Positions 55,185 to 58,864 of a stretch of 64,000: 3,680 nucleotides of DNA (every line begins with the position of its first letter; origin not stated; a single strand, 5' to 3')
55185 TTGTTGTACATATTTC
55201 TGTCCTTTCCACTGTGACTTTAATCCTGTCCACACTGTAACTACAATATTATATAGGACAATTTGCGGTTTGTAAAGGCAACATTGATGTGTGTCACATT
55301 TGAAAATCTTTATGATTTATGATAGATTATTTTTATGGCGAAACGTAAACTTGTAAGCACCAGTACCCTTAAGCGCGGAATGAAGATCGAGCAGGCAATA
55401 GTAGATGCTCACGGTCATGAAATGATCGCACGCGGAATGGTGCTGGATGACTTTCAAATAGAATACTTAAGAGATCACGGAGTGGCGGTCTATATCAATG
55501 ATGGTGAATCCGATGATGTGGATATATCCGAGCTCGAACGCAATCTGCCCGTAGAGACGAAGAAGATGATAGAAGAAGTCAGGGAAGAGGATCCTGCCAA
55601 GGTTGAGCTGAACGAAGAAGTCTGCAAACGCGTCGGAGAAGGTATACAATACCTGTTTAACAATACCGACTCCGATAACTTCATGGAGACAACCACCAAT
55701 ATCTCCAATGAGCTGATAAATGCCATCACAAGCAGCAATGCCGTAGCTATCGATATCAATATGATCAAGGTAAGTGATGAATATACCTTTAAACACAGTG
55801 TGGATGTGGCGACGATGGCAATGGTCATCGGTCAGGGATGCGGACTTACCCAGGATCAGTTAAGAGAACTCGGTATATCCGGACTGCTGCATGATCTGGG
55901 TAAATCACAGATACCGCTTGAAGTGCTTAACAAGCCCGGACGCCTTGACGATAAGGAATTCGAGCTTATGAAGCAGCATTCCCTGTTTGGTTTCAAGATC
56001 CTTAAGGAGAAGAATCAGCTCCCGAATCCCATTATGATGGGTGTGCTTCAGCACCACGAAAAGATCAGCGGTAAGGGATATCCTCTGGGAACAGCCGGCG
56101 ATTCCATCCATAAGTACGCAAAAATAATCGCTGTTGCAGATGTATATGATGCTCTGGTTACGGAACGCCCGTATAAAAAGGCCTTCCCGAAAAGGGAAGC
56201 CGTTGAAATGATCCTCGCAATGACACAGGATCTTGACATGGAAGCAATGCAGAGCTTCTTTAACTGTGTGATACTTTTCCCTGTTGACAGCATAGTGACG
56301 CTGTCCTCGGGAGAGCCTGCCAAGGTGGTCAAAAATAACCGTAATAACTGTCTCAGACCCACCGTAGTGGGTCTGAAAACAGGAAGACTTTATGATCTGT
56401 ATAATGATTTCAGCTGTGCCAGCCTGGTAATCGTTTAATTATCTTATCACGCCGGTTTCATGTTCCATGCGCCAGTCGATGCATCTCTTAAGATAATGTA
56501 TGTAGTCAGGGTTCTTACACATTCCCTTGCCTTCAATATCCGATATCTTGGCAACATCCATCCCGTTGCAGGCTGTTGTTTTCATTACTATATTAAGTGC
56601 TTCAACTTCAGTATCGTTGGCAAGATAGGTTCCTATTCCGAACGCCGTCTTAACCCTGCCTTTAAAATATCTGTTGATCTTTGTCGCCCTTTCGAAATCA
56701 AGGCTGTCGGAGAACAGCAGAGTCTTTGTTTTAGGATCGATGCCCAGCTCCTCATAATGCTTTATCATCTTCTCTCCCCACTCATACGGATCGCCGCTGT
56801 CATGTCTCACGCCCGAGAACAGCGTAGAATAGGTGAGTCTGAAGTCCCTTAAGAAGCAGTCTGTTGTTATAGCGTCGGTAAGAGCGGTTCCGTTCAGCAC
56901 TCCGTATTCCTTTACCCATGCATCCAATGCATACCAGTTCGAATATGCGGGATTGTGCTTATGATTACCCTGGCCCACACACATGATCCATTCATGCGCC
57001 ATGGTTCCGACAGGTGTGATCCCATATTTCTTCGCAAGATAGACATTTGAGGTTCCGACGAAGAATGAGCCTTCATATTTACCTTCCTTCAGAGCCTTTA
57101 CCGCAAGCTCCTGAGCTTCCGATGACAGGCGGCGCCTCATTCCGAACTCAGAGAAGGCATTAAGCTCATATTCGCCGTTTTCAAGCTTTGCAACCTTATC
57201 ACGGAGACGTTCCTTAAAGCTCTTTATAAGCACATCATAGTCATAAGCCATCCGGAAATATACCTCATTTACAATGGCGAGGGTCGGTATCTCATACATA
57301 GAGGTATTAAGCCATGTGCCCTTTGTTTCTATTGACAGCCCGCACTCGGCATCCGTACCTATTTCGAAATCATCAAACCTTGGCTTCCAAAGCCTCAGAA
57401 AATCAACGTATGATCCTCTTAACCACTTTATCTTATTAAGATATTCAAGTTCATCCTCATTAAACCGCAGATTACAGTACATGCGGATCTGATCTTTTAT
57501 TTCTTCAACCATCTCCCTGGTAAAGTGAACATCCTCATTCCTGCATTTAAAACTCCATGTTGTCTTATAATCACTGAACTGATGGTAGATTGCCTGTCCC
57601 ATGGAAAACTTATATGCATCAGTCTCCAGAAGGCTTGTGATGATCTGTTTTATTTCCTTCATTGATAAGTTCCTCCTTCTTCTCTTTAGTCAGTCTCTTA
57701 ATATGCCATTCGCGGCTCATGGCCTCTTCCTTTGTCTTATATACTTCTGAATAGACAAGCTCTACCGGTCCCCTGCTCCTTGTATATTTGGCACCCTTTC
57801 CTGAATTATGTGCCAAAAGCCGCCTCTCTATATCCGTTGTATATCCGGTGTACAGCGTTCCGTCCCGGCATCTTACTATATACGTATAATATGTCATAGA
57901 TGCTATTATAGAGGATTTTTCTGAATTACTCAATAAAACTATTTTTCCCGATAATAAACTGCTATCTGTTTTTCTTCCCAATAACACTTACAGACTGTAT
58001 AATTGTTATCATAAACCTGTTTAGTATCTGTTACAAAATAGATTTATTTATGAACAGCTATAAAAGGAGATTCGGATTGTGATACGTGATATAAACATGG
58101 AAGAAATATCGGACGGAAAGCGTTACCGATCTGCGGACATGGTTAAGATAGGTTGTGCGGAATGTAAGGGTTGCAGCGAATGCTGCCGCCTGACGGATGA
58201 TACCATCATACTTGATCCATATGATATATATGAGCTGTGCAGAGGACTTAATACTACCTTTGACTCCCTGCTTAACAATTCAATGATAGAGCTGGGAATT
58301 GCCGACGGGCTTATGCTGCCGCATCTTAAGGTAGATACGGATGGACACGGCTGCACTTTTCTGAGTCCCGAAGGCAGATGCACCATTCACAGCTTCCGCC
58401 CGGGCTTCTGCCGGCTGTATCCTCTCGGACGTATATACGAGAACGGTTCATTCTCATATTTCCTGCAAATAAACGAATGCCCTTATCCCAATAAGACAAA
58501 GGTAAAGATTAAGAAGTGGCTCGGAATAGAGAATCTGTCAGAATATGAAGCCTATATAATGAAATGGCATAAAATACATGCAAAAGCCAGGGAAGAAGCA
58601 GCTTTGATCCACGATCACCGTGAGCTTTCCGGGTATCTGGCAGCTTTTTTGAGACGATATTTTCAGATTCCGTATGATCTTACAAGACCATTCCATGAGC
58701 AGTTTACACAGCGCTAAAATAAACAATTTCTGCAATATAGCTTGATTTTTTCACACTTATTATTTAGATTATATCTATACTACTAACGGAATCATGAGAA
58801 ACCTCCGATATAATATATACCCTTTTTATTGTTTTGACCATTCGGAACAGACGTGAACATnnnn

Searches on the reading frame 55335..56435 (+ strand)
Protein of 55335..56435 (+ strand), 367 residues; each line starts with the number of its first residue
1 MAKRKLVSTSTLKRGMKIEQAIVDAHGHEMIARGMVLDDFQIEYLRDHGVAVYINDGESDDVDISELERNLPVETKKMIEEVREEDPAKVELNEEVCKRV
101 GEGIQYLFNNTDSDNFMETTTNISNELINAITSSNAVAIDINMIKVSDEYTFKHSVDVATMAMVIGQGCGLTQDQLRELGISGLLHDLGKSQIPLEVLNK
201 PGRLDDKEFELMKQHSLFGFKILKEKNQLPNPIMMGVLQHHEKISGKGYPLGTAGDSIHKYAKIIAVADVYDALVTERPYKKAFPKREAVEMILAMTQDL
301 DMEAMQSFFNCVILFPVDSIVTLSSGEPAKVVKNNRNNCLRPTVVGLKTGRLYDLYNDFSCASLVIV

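Call 53: search_protein_families(library=pfam, proteins=[window:55335-56435:+], max_evalue=0.0001)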
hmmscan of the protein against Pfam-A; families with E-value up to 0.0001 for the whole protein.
window:55335-56435:+ (367 aa): 2 families
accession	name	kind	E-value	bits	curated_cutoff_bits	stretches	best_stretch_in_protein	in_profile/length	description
PF13487.12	HD_5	-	1.9e-30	106.3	27.2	1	141-302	4-168/170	HD domain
PF01966.28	HD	-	2.1e-16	60.7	22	1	151-273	1-115/116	HD domain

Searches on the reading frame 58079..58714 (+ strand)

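Call 53: search_protein_families(library=pfam, proteins=[window:58079-58714:+], max_evalue=0.0001)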
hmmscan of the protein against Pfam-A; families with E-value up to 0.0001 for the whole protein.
window:58079-58714:+ (212 aa): 1 family
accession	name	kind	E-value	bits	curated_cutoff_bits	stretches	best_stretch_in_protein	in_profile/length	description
PF03692.20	CxxCxxCC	-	1.8e-09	38.6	23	1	28-117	1-72/85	Putative zinc- or iron-chelating domain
